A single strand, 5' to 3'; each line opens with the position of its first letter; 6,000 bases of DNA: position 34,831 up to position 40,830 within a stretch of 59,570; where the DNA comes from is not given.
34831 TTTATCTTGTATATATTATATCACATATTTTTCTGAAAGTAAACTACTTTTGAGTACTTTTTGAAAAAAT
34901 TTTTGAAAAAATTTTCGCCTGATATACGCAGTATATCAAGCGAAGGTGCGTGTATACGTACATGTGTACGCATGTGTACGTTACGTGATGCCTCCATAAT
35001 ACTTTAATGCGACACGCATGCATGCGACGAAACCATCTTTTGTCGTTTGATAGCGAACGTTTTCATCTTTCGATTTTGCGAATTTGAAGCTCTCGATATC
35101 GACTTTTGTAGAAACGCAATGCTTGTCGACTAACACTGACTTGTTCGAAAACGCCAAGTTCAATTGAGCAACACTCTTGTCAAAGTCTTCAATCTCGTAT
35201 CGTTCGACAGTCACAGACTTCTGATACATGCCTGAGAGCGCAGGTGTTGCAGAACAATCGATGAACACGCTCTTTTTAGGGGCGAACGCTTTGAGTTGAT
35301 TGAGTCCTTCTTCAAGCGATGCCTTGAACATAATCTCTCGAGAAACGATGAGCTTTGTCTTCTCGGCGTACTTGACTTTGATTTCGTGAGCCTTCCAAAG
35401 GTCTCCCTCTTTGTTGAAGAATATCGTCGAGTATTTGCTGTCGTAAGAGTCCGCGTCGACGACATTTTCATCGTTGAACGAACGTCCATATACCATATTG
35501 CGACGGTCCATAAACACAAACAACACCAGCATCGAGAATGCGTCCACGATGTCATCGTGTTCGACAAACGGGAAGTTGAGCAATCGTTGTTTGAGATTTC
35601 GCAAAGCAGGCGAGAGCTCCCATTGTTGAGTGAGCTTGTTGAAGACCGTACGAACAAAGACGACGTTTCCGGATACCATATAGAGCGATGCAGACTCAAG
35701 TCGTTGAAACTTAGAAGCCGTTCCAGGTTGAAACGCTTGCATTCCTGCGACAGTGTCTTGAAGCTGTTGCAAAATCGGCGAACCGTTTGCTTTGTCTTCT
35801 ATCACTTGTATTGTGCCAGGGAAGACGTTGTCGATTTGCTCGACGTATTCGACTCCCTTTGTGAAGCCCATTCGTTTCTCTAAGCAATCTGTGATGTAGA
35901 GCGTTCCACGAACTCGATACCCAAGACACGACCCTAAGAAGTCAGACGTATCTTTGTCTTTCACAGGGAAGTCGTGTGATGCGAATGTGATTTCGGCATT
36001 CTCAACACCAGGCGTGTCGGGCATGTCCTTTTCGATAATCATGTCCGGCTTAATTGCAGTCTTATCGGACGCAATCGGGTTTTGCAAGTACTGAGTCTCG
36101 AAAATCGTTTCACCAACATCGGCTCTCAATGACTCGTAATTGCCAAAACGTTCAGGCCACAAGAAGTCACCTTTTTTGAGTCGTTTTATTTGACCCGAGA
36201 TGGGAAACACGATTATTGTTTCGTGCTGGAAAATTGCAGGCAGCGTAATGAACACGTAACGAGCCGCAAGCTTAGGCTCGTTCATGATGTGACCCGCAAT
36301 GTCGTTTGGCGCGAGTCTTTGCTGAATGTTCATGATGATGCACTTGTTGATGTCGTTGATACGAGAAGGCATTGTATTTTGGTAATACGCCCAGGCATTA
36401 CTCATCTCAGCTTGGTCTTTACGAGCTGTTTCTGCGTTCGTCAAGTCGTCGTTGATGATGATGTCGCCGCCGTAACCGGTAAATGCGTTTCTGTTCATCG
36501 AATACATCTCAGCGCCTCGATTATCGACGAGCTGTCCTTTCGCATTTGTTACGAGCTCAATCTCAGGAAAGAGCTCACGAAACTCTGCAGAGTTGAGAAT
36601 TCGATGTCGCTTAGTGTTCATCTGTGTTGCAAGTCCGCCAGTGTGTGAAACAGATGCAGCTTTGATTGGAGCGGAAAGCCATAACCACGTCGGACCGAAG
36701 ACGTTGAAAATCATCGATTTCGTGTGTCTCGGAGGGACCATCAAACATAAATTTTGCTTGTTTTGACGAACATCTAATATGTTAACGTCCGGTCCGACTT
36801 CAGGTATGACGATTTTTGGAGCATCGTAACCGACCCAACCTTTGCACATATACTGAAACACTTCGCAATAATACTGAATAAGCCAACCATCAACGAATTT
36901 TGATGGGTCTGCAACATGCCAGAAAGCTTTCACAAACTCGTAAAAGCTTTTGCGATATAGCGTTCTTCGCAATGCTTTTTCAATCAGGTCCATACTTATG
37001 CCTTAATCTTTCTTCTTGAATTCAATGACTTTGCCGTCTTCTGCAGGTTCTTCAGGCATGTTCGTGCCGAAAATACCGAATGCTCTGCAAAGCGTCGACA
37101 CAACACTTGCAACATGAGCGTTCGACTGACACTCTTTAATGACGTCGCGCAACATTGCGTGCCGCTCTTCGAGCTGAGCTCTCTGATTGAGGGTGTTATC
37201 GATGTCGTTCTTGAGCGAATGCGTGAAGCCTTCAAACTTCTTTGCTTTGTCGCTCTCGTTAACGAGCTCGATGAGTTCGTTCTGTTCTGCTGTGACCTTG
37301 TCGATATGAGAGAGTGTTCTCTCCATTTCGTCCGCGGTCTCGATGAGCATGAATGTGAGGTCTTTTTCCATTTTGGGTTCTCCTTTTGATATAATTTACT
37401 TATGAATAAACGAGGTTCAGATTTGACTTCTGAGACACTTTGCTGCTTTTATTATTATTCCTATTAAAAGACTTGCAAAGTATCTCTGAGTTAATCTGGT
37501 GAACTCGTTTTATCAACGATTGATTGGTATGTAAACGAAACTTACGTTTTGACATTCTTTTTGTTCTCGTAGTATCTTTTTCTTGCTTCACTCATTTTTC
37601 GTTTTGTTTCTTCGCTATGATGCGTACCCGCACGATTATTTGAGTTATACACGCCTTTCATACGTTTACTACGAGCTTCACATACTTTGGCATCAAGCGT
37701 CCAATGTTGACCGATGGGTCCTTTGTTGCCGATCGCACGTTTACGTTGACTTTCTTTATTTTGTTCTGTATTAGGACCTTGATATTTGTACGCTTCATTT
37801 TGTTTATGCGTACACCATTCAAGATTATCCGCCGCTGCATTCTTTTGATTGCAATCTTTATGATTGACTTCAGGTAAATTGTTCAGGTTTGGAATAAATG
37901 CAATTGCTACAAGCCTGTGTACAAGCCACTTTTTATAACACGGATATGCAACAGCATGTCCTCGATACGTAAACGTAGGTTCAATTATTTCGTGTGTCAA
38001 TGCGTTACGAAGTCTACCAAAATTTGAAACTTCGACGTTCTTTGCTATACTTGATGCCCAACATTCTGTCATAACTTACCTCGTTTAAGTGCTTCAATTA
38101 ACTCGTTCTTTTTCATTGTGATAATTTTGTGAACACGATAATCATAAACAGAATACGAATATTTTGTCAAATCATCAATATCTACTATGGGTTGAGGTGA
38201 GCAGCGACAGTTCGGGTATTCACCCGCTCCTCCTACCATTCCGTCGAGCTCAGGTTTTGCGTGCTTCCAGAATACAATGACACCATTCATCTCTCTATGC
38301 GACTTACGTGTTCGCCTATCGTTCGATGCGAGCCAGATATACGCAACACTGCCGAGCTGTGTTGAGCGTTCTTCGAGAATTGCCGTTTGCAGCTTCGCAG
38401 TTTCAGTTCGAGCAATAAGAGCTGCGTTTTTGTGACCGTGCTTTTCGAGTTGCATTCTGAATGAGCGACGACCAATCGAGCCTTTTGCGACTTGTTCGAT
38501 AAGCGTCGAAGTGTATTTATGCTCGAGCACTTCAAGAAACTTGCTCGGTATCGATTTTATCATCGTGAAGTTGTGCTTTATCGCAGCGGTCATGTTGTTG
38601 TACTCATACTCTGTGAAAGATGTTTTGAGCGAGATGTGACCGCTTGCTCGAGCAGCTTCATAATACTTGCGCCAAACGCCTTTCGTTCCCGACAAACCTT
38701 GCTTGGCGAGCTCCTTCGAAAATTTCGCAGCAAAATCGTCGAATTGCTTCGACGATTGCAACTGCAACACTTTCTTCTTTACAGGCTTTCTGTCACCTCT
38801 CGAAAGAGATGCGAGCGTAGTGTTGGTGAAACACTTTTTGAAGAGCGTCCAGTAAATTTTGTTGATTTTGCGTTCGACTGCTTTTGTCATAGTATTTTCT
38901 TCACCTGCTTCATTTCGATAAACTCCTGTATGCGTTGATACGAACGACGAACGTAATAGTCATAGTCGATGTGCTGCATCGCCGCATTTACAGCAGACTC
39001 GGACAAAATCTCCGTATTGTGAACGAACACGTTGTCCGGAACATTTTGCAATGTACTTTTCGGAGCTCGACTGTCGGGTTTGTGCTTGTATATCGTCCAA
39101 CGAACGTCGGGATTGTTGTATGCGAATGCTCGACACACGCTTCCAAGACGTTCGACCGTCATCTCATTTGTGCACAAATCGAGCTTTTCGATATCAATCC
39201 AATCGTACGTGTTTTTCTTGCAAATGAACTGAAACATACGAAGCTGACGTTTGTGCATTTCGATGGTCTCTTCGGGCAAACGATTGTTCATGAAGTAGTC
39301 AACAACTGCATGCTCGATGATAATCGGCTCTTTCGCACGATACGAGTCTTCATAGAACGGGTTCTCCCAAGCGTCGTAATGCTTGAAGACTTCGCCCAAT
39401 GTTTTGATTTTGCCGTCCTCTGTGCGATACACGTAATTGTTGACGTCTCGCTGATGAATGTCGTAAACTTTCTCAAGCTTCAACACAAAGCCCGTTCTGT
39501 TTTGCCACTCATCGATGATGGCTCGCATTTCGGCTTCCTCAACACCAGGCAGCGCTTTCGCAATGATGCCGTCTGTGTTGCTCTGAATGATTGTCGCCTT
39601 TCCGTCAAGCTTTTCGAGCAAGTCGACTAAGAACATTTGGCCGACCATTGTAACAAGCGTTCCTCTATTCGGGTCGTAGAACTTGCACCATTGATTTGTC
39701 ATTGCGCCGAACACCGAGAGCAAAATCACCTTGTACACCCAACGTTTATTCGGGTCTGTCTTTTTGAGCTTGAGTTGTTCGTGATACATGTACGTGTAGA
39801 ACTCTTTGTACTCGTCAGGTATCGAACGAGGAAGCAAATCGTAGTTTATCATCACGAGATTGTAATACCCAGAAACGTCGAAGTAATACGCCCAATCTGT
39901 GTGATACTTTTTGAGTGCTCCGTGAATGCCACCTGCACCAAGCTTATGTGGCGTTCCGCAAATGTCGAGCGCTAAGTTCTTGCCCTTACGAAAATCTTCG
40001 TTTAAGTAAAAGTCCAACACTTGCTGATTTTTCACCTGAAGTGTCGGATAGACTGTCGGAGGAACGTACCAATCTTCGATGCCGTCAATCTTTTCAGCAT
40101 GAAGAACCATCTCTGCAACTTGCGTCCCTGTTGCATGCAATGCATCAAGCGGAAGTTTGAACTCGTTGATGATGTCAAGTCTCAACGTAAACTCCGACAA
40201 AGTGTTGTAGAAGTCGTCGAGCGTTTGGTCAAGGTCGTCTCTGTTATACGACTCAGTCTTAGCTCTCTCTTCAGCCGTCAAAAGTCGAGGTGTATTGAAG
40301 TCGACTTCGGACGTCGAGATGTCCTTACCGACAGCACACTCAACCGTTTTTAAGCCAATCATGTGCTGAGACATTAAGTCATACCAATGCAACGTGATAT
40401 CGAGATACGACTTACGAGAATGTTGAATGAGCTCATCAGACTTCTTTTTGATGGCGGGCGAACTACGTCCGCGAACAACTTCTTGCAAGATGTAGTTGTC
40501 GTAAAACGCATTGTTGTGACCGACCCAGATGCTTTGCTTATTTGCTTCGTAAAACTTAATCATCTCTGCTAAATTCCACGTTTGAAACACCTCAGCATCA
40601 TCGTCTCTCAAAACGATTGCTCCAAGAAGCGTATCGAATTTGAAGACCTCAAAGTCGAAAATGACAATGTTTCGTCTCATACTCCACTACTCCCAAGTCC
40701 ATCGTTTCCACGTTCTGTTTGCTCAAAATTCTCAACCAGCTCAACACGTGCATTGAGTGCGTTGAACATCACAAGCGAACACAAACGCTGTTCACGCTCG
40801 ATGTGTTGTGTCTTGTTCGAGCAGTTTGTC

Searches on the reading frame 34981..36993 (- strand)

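Call 10: search_protein_families(library=pfam, proteins=[window:34981-36993:-])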
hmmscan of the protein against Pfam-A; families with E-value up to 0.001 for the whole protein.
window:34981-36993:- (670 aa): 0 families

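Call 40: search_protein_families(library=phrogs, proteins=[window:34981-36993:-], max_evalue=0.001)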
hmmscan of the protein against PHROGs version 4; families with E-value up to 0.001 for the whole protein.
window:34981-36993:- (670 aa): 5 families
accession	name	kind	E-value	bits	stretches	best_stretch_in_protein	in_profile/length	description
phrog_38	-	head and packaging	2.1e-61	209.5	1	5-493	262-703/760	terminase large subunit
phrog_4758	-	head and packaging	4.1e-24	86.2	1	3-259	6-241/243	terminase large subunit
phrog_5573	-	head and packaging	3.2e-21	76.9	1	249-489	15-230/250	terminase large subunit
phrog_30251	-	head and packaging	2.7e-05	23.6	1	169-243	156-228/799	terminase large subunit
phrog_979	-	head and packaging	0.00021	21.1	1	347-489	451-595/642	terminase large subunit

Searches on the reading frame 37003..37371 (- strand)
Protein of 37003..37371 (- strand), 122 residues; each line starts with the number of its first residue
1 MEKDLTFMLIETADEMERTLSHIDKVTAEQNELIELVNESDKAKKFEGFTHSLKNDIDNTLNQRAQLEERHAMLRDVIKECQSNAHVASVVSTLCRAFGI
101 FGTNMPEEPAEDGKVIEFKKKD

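Call 40: search_protein_families(library=phrogs, proteins=[window:37003-37371:-], max_evalue=0.001)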
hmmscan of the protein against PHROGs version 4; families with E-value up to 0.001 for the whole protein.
window:37003-37371:- (122 aa): 0 families

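Call 42: search_protein_families(library=pfam, proteins=[window:37003-37371:-], max_evalue=0.01)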
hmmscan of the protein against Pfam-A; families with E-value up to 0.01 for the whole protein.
window:37003-37371:- (122 aa): 1 family
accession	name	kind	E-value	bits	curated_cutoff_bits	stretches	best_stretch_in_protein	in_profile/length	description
PF20935.2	DUF6847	-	0.00094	19.6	27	1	14-86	29-96/141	Family of unknown function (DUF6847)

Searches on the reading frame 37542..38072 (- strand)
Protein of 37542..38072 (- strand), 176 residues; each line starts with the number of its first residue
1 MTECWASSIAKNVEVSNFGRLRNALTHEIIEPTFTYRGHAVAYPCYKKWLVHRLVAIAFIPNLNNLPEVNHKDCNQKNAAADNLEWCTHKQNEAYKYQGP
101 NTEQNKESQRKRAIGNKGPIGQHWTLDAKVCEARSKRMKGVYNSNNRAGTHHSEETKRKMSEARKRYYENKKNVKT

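Call 40: search_protein_families(library=phrogs, proteins=[window:37542-38072:-], max_evalue=0.001)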
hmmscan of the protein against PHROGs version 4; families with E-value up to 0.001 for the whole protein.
window:37542-38072:- (176 aa): 6 families
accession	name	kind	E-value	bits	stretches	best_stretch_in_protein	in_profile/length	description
phrog_59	-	DNA, RNA and nucleotide metabolism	2.1e-22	81.1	1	1-133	136-246/423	HNH endonuclease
phrog_959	-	DNA, RNA and nucleotide metabolism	4.4e-22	79.3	1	1-113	4-123/138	HNH endonuclease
phrog_37683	-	unknown function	9.1e-09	35.8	1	13-105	121-218/279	-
phrog_1492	-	DNA, RNA and nucleotide metabolism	1.5e-07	31.9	1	28-93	86-156/414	HNH endonuclease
phrog_99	-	DNA, RNA and nucleotide metabolism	5.9e-05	23.9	1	38-93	148-202/383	HNH endonuclease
phrog_655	-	DNA, RNA and nucleotide metabolism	0.00051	21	1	127-172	118-166/343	homing endonuclease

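Call 42: search_protein_families(library=pfam, proteins=[window:37542-38072:-], max_evalue=0.01)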
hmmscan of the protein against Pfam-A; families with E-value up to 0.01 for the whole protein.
window:37542-38072:- (176 aa): 2 families
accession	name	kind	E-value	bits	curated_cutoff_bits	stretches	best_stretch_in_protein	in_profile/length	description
PF13392.12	HNH_3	-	5.5e-08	32.8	24.8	1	50-93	2-45/46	HNH endonuclease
PF07460.16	NUMOD3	-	0.00055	20.2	20.4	1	149-165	1-17/37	NUMOD3 motif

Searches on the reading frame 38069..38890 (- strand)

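Call 54: search_protein_families(library=pfam, proteins=[window:38069-38890:-], max_evalue=0.01)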
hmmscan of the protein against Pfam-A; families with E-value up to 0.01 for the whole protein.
window:38069-38890:- (273 aa): 1 family
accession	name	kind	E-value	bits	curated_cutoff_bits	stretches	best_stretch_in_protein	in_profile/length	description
PF04233.19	Phage_Mu_F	-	2.2e-13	51.4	29.6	1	130-231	7-110/112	Phage Mu protein F like protein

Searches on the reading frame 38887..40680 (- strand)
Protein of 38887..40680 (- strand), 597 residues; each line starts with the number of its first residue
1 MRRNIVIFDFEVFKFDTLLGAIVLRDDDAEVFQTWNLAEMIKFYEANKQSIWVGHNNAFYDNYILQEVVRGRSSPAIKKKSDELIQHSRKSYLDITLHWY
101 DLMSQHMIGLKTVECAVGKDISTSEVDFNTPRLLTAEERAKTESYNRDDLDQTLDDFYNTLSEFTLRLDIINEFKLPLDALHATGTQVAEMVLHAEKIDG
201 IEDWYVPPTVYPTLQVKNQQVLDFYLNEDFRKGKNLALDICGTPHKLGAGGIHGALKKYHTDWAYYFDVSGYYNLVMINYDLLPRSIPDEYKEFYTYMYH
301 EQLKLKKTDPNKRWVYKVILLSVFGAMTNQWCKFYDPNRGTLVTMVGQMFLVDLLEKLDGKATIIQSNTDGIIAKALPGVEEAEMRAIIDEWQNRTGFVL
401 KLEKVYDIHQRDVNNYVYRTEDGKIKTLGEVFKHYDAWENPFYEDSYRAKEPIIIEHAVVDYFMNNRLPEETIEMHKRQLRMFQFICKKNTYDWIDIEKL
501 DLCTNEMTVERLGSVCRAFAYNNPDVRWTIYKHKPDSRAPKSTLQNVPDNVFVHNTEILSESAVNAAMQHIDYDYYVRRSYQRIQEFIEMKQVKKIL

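Call 10: search_protein_families(library=pfam, proteins=[window:38887-40680:-])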
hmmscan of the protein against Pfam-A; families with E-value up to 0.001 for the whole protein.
window:38887-40680:- (597 aa): 0 families

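Call 40: search_protein_families(library=phrogs, proteins=[window:38887-40680:-], max_evalue=0.001)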
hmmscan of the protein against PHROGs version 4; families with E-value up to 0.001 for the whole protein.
window:38887-40680:- (597 aa): 4 families
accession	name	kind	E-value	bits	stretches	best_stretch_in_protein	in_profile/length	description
phrog_1252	-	DNA, RNA and nucleotide metabolism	9.4e-103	345.9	1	2-592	51-656/663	DNA polymerase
phrog_262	-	DNA, RNA and nucleotide metabolism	8.3e-08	31.8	1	307-474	507-596/856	DNA polymerase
phrog_1918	-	DNA, RNA and nucleotide metabolism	6.2e-06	26.5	1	296-351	22-77/382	DNA polymerase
phrog_18505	-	DNA, RNA and nucleotide metabolism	0.00077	19.8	1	316-519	40-235/349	DNA polymerase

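Call 45: search_dna_similar(query=window:38887-40680:-, collection=phages, mode=protein, max_rows=15)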
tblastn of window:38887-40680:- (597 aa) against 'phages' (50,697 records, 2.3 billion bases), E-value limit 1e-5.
Records with a match: 883; places in all: 884; records where one place covers at least 80% of the query: 180.
Best place of each record, by identity: <60% 883.
By first word of the organism name: Enterococcus 128; Rheinheimera 115; Pseudomonas 97; Vibrio 90; Klebsiella 77; Escherichia 56; Leuconostoc 39; uncultured 32; Rhizobium 27; Stenotrophomonas 22; and 57 more.
By host as written in the record: Rheinheimera sp. BAL341 115; - 109; Klebsiella pneumoniae 46; Enterococcus faecalis 40; Pseudomonas aeruginosa 30; Escherichia coli 23; Enterococcus faecium 14; Stenotrophomonas maltophilia 14; and 251 more.
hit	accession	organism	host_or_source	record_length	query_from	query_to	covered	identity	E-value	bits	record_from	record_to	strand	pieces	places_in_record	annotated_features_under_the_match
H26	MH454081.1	Paenibacillus phage LincolnB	Paenibacillus larvae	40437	3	588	98%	32.8%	4e-68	246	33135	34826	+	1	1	DNA polymerase | hypothetical protein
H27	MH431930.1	Paenibacillus phage Wanderer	Paenibacillus larvae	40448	3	588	98%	32.8%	4e-68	246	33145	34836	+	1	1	DNA polymerase | hypothetical protein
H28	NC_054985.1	Paenibacillus phage Wanderer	Paenibacillus larvae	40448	3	588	98%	32.8%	4e-68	246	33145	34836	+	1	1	DNA polymerase | hypothetical protein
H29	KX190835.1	Bacillus phage vB_BtS_BMBtp15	Bacillus thuringiensis BGSC 4AE1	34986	5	588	98%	31.1%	3e-57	214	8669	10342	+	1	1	DNA polymerase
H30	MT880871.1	Staphylococcus phage PI-Sepi-HH2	Staphylococcus epidermidis HD21-2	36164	5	587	98%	30.4%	1e-54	206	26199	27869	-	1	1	hypothetical protein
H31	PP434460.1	Enterococcus phage BUCT630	Enterococcus faecium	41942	2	579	97%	28.8%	2e-47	185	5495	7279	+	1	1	DNA polymerase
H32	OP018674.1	Enterococcus phage vB_Efm_LG62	Enterococcus faecium 2111230062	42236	2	579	97%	28.6%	1e-47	185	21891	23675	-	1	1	DNA polymerase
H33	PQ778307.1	Enterococcus phage SSBHU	Enterococcus faecium ATCC 35667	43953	2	579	97%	28.5%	2e-48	187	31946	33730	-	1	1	DNA polymerase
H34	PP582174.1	Enterococcus phage vB_Efm3_KEN20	Enterococcus faecium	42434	3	579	97%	28.5%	2e-46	182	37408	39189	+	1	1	DNA polymerase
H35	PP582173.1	Enterococcus phage vB_Efm3_KEN18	Enterococcus faecium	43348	3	579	97%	28.5%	2e-46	182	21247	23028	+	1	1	DNA polymerase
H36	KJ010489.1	Enterococcus phage IME-EFm1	Enterococcus faecium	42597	3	579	97%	28.5%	4e-46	181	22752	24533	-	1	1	DNA polymerase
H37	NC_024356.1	Enterococcus phage IME-EFm1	Enterococcus faecium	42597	3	579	97%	28.5%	4e-46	181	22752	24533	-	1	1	DNA polymerase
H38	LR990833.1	Enterococcus phage Aramis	-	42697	3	579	97%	28.5%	8e-48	186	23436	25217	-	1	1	B-family DNA polymerase, catalytic domain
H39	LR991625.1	Enterococcus phage dArtagnan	-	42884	3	579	97%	28.5%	1e-47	186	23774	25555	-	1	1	B-family DNA polymerase, catalytic domain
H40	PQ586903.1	Enterococcus phage RG1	Enterococcus faecium ATCC 35667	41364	2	579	97%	28.2%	6e-48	186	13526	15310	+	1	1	DNA polymerase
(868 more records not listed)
